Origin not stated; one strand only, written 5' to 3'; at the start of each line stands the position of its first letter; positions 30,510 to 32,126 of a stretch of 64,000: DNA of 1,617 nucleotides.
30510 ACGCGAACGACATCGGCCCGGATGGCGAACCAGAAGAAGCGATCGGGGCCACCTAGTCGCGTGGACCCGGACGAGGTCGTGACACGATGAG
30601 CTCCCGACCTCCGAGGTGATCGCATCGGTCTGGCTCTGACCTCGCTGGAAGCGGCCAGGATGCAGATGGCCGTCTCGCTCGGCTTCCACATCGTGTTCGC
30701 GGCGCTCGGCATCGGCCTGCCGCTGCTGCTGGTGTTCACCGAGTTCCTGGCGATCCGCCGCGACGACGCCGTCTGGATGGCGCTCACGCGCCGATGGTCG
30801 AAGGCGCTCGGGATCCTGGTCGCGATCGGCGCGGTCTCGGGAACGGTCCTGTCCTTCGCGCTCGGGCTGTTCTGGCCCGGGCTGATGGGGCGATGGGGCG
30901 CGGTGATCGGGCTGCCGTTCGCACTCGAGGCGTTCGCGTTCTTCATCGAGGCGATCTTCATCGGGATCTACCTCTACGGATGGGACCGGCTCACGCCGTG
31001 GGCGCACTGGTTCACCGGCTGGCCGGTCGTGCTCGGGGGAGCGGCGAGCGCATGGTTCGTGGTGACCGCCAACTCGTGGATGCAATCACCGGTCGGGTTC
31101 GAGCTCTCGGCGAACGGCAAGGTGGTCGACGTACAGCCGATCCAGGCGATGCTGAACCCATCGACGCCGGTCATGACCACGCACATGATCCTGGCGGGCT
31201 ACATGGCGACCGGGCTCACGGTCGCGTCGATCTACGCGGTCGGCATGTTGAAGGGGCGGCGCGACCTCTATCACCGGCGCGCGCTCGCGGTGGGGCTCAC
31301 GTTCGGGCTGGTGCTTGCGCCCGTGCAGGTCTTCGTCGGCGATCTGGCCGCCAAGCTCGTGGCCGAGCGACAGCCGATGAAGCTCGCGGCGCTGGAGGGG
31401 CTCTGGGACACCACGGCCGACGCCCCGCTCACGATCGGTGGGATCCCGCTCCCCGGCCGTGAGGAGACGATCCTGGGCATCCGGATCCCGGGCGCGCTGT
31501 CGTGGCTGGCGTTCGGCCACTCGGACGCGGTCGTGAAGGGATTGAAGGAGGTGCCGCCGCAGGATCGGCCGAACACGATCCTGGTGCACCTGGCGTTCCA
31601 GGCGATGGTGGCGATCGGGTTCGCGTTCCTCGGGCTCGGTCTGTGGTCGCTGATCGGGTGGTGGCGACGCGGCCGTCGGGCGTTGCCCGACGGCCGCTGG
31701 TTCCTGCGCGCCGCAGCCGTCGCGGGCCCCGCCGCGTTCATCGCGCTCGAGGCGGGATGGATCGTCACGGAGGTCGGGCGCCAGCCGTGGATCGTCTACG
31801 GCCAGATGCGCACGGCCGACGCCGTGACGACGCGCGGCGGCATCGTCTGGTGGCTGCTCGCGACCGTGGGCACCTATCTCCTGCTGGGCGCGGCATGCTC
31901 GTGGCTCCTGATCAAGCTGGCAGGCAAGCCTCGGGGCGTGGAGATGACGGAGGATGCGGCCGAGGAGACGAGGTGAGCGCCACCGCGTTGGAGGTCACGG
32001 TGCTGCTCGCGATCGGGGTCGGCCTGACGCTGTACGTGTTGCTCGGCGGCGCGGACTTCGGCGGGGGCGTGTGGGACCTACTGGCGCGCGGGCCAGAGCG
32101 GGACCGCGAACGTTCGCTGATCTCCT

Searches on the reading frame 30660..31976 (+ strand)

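Call 79: search_protein_families(library=pfam, proteins=[window:30660-31976:+], max_evalue=0.00001)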
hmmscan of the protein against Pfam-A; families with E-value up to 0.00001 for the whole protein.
window:30660-31976:+ (438 aa): 1 family
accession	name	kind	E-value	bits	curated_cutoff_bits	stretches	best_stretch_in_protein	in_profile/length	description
PF01654.22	Cyt_bd_oxida_I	-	1.2e-140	469.3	26.2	1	1-422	4-415/418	Cytochrome bd terminal oxidase subunit I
